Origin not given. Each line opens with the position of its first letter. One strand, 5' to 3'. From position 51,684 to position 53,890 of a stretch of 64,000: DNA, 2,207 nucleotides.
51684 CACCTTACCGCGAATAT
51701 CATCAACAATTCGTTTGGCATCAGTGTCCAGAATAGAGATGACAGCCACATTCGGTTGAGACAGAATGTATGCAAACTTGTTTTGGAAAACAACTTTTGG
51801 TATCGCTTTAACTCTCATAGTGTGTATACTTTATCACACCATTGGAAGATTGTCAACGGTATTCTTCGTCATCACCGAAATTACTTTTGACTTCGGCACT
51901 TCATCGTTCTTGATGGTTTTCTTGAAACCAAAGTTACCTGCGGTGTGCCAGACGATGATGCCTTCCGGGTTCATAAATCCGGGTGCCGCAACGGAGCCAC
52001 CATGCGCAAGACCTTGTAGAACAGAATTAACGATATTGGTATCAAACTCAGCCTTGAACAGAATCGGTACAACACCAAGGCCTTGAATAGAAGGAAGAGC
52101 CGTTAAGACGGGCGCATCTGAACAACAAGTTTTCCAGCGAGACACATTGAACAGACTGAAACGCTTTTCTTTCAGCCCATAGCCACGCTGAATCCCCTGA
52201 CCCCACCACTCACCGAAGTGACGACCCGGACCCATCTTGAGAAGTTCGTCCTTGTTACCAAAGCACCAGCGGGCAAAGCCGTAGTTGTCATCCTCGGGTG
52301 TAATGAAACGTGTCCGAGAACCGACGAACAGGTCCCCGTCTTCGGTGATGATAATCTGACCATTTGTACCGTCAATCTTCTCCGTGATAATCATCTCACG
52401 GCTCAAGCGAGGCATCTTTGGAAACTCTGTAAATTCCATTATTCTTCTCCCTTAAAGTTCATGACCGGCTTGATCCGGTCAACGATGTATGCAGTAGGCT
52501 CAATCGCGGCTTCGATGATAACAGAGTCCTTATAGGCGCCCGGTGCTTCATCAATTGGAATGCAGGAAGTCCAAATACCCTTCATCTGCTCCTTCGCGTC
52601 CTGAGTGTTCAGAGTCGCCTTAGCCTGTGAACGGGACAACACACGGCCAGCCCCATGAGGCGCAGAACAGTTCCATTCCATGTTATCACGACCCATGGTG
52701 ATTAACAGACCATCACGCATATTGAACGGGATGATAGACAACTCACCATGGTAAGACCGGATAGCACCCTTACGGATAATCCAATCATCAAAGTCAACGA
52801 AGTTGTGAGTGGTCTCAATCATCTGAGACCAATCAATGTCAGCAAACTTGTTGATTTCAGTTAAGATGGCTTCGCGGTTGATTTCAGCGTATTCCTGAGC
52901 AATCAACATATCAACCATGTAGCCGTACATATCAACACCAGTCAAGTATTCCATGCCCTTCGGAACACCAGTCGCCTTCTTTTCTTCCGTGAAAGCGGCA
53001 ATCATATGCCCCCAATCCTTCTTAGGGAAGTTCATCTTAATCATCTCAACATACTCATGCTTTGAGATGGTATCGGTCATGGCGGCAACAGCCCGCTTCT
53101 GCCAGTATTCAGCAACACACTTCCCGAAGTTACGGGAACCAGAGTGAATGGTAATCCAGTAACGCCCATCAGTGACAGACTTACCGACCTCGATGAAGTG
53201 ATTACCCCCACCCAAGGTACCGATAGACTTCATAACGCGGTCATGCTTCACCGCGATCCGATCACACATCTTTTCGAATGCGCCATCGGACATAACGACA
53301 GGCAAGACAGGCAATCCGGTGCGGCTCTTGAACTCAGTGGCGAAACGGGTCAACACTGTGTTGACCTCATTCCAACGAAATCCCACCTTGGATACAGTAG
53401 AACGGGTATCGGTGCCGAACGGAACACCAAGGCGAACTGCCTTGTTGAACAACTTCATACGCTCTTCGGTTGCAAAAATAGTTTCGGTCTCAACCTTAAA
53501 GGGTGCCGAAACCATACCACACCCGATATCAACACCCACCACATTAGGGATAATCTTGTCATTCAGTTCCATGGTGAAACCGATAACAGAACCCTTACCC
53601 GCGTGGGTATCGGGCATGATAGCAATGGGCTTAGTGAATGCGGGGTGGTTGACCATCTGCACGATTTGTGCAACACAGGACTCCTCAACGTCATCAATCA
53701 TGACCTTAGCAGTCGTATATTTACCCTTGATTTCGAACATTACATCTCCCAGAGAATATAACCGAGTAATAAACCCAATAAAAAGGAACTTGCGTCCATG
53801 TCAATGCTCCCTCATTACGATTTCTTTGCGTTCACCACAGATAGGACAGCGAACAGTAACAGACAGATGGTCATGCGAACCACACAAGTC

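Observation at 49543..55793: RNA-repair / translation-rescue cluster placed directly upstream of the tRNA array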

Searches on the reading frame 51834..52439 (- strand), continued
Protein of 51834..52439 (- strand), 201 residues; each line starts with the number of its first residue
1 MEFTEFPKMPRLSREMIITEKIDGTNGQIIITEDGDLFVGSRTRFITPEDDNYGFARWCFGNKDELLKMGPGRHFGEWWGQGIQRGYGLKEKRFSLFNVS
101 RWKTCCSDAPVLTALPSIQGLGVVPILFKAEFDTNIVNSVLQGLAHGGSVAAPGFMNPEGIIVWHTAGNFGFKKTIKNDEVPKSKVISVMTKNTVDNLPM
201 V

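Call 27: find_encoding_contigs(protein=P0005, flank=8000, max_places=3)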
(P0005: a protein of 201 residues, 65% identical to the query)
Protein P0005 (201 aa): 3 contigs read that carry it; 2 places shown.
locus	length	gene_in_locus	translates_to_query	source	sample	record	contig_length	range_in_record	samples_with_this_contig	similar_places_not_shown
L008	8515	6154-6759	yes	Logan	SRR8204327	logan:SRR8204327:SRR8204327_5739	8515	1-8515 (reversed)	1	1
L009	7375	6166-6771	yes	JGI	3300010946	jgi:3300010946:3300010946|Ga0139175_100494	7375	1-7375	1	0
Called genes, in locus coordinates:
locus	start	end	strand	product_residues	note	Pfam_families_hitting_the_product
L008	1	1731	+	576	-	?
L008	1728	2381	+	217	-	PF22769:DCD, PF00692:dUTPase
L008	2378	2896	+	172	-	-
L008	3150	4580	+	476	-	PF13481:AAA_25 (faint)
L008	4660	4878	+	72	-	-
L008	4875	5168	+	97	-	PF04957:RMF (faint)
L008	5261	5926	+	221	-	-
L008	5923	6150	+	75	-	-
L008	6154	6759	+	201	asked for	PF09414:RNA_ligase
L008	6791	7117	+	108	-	PF13876:Phage_gp49_66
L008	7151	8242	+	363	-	-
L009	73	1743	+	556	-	PF00176:SNF2-rel_dom, PF00271:Helicase_C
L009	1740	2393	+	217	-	PF22769:DCD, PF00692:dUTPase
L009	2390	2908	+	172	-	-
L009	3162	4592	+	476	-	PF13481:AAA_25 (faint)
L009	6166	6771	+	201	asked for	PF09414:RNA_ligase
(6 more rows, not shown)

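Call 28: find_encoding_contigs(protein=P0001, flank=10000, max_places=3)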
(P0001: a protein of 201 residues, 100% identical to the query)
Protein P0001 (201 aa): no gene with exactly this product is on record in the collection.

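Call 55: search_solved_structures(query=window:51834-52439:-, max_evalue=1, show_alignments=3)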
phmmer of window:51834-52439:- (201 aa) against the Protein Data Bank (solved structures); distinct sequences matched with E-value up to 1: 3.
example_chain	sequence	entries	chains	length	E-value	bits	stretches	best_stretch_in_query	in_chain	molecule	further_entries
1s68_A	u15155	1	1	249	0.032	16.5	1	14-99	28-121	RNA Ligase 2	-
2hvq_A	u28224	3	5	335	0.043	16.1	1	14-99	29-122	Hypothetical 37.6 kDa protein in Gp24-hoc intergenic region | T4 RNA ligase 2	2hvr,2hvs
4hiz_A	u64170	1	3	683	0.38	13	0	64-109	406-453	Endosialidase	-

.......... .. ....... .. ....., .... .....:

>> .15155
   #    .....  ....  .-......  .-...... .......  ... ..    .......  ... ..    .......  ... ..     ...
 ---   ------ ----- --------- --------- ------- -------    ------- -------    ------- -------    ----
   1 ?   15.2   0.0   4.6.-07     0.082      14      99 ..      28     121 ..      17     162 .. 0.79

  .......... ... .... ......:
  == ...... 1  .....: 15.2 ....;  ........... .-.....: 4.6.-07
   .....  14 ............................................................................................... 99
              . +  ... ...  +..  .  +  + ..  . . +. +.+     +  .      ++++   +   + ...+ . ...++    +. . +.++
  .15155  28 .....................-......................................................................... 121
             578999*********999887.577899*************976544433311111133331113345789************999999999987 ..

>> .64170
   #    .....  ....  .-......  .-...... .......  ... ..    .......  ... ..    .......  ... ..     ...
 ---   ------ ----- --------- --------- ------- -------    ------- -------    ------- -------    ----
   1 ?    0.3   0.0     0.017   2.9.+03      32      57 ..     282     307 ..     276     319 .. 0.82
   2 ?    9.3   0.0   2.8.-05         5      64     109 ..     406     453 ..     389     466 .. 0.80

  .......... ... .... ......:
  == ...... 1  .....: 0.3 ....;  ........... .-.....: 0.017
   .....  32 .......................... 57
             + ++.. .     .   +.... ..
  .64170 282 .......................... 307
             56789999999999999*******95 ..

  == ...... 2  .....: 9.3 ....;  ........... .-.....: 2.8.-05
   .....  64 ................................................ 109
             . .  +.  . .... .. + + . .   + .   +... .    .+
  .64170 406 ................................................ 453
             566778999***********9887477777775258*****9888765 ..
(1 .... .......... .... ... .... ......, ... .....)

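Call 99: find_related_loci(query=A3, collection=viral_contigs, flank=10000)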
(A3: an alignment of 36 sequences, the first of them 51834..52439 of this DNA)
Query A3 (201 aa) in viral_contigs; peptide patterns used: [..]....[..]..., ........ (x = any residue, [..] = any of these).
600 stretches matched a pattern (row limit reached: there are more); 583 encode a relative of the query (tblastn E <= 1e-3); the best 80 are kept; 80 distinct loci.
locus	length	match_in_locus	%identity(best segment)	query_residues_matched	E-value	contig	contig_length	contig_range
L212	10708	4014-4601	63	2-187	4e-78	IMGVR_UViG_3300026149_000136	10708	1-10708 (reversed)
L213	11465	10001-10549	61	2-193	1e-75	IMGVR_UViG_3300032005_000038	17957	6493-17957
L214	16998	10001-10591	60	1-188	1e-75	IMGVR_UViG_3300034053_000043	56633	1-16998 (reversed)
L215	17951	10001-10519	63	2-185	6e-75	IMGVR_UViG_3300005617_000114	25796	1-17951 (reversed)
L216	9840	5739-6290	59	1-195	7e-75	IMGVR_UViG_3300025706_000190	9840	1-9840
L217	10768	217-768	59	1-195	7e-75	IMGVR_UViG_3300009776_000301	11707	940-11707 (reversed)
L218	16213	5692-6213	62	1-185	7e-75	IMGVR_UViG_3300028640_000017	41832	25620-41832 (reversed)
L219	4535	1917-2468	59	1-195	7e-75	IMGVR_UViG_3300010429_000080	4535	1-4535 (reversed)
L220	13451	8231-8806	61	1-183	5e-74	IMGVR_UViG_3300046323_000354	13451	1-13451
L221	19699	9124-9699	61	1-183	5e-74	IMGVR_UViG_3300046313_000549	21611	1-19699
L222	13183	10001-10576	61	1-183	3e-74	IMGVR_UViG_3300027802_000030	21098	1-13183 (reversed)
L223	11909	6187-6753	63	1-184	2e-73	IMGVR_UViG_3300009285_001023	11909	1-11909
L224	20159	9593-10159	63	1-184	2e-73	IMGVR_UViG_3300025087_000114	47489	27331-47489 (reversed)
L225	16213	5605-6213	58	1-194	3e-73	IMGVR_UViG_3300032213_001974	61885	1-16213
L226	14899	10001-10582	60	2-186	2e-73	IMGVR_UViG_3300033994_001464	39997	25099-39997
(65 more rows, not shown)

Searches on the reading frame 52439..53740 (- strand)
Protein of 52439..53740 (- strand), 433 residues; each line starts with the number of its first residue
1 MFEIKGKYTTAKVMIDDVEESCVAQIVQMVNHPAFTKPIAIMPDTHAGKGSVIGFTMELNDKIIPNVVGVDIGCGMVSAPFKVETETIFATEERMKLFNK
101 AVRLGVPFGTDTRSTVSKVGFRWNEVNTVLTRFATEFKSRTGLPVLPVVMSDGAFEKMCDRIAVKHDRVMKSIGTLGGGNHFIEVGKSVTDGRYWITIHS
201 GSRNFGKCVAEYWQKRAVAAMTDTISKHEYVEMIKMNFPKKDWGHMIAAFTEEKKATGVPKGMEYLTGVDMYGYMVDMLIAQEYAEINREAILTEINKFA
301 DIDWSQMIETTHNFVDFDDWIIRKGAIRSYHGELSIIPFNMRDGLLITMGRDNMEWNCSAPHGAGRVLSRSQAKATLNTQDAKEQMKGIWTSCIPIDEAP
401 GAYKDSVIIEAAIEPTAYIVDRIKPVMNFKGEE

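Call 3: search_protein_families(library=pfam, proteins=[window:52439-53740:-], max_evalue=0.01)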
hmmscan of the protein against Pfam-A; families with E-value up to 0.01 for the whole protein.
window:52439-53740:- (433 aa): 1 family
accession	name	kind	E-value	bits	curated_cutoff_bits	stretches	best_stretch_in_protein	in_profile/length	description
PF01139.22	RtcB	-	4.2e-61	207.9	27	1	25-431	1-426/426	tRNA-splicing ligase RtcB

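Call 4: search_protein_families(library=phrogs, proteins=[window:52439-53740:-], max_evalue=0.001)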
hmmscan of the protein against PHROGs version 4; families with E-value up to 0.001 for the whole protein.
window:52439-53740:- (433 aa): 2 families
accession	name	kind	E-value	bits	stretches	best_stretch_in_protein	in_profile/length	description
phrog_1075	-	DNA, RNA and nucleotide metabolism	1.6e-120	404.3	1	1-433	56-443/459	tRNA splicing ligase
phrog_32430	-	DNA, RNA and nucleotide metabolism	2.3e-37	128.8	1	308-431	12-138/139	tRNA splicing ligase RtcB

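Call 6: search_dna_similar(query=window:52439-53740:-, collection=phages, mode=protein, max_rows=30)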
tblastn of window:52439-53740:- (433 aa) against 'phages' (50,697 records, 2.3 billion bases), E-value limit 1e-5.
Records with a match: 694; places in all: 696; records where one place covers at least 80% of the query: 629.
Best place of each record, by identity: <60% 694.
By first word of the organism name: Mycobacterium 221; Bacillus 62; Listeria 58; Brevibacterium 32; Caulobacter 30; Halorubrum 29; Gordonia 25; Enterococcus 23; Microbacterium 19; Pseudomonas 17; and 46 more.
By host as written in the record: Mycobacterium smegmatis mc2 155 163; Listeria monocytogenes 47; - 44; Brevibacterium aurantiacum SMQ-1335 32; Mycobacterium smegmatis mc#155 29; Gordonia terrae 3612 24; Halorubrum sp. 16; Bacillus subtilis 14; and 150 more.
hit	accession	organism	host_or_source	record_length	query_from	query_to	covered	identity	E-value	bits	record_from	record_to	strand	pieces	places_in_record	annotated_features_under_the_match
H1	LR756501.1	uncultured phage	metagenomic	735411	1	430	99%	42.0%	2e-93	314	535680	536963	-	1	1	record has no annotation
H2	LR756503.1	uncultured phage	metagenomic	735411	1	430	99%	42.0%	2e-93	314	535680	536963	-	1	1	record has no annotation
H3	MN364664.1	Xanthomonas phage Xoo-sp15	Xanthomonas oryzae pv. oryzae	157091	1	431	100%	41.5%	6e-82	280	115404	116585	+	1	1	hypothetical protein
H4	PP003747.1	Bacillus phage Z3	Bacillus cereus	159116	1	431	100%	41.2%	2e-82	282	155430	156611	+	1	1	hypothetical protein (x2)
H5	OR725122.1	Bacillus phage BC-VP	Bacillus cereus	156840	1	431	100%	41.0%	1e-82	282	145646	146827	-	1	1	tRNA splicing ligase | toxin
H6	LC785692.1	Bacillus phage CM1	Bacilus cereus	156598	1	431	100%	40.9%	1e-57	287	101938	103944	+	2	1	RNA-splicing ligase RtcB | hypothetical protein (x2) | tRNA splicing ligase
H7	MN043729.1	Bacillus phage vB_BmeM-Goe8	Bacillus megaterium DSM 319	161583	1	430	99%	40.6%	1e-79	274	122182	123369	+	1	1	tRNA-splicing ligase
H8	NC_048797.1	Bacillus phage vB_BmeM-Goe8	Bacillus megaterium DSM 319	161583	1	430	99%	40.6%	1e-79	274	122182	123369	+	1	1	tRNA splicing ligase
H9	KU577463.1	Bacillus phage Deep Blue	Bacillus cereus BtB2-4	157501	1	431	100%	39.9%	1e-83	285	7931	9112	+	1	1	hypothetical protein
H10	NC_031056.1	Bacillus phage Deep Blue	Bacillus cereus BtB2-4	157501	1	431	100%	39.9%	1e-83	285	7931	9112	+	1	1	tRNA splicing ligase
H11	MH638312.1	Bacillus phage Kioshi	Bacillus thuringiensis kurstaki ATCC ...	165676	1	431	100%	39.9%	2e-81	279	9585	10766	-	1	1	23: tRNA splicing ligase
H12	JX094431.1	Bacillus phage vB_BceM_Bc431v3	Bacillus cereus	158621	1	431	100%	39.9%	3e-80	276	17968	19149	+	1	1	orf037: hypothetical protein | orf036: hypothetical protein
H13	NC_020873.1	Bacillus phage vB_BceM_Bc431v3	Bacillus cereus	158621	1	431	100%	39.9%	3e-80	276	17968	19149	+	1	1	orf037: tRNA splicing ligase | orf036: hypothetical protein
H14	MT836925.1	Bacteriophage sp.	human fecal samples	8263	1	433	100%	39.5%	8e-77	265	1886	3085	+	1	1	record has no annotation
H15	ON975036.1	Bacillus phage Thurquoise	Bacillus thuringiensis strain ATCC10792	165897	1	431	100%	39.6%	5e-83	283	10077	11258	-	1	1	tRNA-splicing ligase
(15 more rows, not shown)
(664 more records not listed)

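Call 13: search_protein_families(library=ncbifam, proteins=[window:52439-53740:-], max_evalue=0.01)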
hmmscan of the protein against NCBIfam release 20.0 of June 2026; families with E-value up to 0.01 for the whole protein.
window:52439-53740:- (433 aa): 4 families
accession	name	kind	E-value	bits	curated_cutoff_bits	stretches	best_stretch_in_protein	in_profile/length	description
NF052663.1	RtcB_rel_intein2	exception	2.7e-39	135.5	1050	2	162-414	370-606/626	intein-containing RctB family protein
NF007153.0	PRK09588.1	equivalog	2.5e-32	112.3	407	3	270-431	197-373/379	RNA ligase RtcB family protein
TIGR03073.1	release_rtcB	hypoth_equivalog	1.1e-20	74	271.8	2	18-77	11-69/356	RNA ligase RtcB family protein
NF038162.1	RtcB_rel_intein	exception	4.8e-14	51.3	1150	2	8-83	26-104/961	intein-containing RtcB family protein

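Call 29: find_related_loci(query=window:52439-53740:-, collection=viral_contigs, flank=8000)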
Query window:52439-53740:- (433 aa) in viral_contigs; peptide patterns used: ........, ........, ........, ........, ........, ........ (x = any residue, [..] = any of these).
12 stretches matched a pattern; 8 encode a relative of the query (tblastn E <= 1e-3); 8 distinct loci.
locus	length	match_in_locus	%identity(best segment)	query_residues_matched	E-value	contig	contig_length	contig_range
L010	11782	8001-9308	50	1-433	2e-129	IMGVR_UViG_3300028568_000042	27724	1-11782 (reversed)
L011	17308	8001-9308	50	1-433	3e-129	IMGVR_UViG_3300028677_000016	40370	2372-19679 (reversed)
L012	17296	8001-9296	48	1-430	1e-123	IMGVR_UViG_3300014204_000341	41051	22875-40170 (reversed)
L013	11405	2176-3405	41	1-430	6e-103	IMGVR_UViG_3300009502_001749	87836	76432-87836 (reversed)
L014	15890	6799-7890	42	73-433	4e-78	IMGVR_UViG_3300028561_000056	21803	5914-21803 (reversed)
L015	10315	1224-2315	42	73-433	3e-78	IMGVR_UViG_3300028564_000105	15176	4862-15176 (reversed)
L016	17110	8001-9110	37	1-431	4e-78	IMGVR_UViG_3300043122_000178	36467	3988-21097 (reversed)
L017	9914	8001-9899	35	1-330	8e-38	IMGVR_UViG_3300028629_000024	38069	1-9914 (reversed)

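Call 48: find_related_loci(query=window:52439-53740:-, collection=metagenome_contigs, flank=10000)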
Query window:52439-53740:- (433 aa) in metagenome_contigs; peptide patterns used: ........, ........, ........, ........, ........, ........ (x = any residue, [..] = any of these).
113 stretches matched a pattern; 67 encode a relative of the query (tblastn E <= 1e-3); 67 distinct loci.
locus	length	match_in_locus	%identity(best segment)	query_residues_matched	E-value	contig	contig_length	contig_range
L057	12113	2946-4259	49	1-433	7e-133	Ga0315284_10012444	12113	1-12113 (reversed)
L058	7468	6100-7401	48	1-433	1e-129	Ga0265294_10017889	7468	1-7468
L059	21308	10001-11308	50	1-433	1e-128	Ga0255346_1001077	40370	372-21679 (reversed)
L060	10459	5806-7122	50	1-430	7e-128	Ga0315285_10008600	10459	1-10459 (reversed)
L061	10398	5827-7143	49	1-430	3e-127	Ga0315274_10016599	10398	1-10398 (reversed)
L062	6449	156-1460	46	1-433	3e-126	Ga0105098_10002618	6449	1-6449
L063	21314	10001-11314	47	1-431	2e-125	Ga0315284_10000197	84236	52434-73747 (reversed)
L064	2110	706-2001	49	1-430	2e-133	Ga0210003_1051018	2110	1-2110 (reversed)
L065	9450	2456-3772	48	1-430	3e-124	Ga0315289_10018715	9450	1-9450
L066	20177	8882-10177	48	1-430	7e-123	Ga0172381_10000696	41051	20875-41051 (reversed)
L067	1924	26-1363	44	1-430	9e-127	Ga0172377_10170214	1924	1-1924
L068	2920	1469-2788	46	1-430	2e-120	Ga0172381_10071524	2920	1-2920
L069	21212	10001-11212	48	1-433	3e-115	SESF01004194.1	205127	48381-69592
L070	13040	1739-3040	44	1-433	4e-115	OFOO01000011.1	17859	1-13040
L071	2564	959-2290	46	1-433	2e-115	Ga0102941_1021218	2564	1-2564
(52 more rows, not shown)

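Call 59: search_solved_structures(query=window:52439-53740:-, max_evalue=1e-10, show_alignments=2)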
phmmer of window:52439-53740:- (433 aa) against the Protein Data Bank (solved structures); distinct sequences matched with E-value up to 1e-10: 4.
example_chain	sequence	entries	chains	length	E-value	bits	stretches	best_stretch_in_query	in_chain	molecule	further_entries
2epg_A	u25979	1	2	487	1.5e-13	53.5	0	9-211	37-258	Hypothetical protein TTHA1785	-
4dwr_B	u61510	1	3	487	5e-12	48.4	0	6-211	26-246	tRNA-splicing ligase RtcB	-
1uc2_A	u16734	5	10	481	7e-12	47.9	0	6-211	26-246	hypothetical protein PH1602 | tRNA-splicing ligase RtcB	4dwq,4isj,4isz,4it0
7lfq_A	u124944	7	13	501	8.5e-12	47.7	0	6-211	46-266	RNA-splicing ligase RtcB | tRNA-splicing ligase RtcB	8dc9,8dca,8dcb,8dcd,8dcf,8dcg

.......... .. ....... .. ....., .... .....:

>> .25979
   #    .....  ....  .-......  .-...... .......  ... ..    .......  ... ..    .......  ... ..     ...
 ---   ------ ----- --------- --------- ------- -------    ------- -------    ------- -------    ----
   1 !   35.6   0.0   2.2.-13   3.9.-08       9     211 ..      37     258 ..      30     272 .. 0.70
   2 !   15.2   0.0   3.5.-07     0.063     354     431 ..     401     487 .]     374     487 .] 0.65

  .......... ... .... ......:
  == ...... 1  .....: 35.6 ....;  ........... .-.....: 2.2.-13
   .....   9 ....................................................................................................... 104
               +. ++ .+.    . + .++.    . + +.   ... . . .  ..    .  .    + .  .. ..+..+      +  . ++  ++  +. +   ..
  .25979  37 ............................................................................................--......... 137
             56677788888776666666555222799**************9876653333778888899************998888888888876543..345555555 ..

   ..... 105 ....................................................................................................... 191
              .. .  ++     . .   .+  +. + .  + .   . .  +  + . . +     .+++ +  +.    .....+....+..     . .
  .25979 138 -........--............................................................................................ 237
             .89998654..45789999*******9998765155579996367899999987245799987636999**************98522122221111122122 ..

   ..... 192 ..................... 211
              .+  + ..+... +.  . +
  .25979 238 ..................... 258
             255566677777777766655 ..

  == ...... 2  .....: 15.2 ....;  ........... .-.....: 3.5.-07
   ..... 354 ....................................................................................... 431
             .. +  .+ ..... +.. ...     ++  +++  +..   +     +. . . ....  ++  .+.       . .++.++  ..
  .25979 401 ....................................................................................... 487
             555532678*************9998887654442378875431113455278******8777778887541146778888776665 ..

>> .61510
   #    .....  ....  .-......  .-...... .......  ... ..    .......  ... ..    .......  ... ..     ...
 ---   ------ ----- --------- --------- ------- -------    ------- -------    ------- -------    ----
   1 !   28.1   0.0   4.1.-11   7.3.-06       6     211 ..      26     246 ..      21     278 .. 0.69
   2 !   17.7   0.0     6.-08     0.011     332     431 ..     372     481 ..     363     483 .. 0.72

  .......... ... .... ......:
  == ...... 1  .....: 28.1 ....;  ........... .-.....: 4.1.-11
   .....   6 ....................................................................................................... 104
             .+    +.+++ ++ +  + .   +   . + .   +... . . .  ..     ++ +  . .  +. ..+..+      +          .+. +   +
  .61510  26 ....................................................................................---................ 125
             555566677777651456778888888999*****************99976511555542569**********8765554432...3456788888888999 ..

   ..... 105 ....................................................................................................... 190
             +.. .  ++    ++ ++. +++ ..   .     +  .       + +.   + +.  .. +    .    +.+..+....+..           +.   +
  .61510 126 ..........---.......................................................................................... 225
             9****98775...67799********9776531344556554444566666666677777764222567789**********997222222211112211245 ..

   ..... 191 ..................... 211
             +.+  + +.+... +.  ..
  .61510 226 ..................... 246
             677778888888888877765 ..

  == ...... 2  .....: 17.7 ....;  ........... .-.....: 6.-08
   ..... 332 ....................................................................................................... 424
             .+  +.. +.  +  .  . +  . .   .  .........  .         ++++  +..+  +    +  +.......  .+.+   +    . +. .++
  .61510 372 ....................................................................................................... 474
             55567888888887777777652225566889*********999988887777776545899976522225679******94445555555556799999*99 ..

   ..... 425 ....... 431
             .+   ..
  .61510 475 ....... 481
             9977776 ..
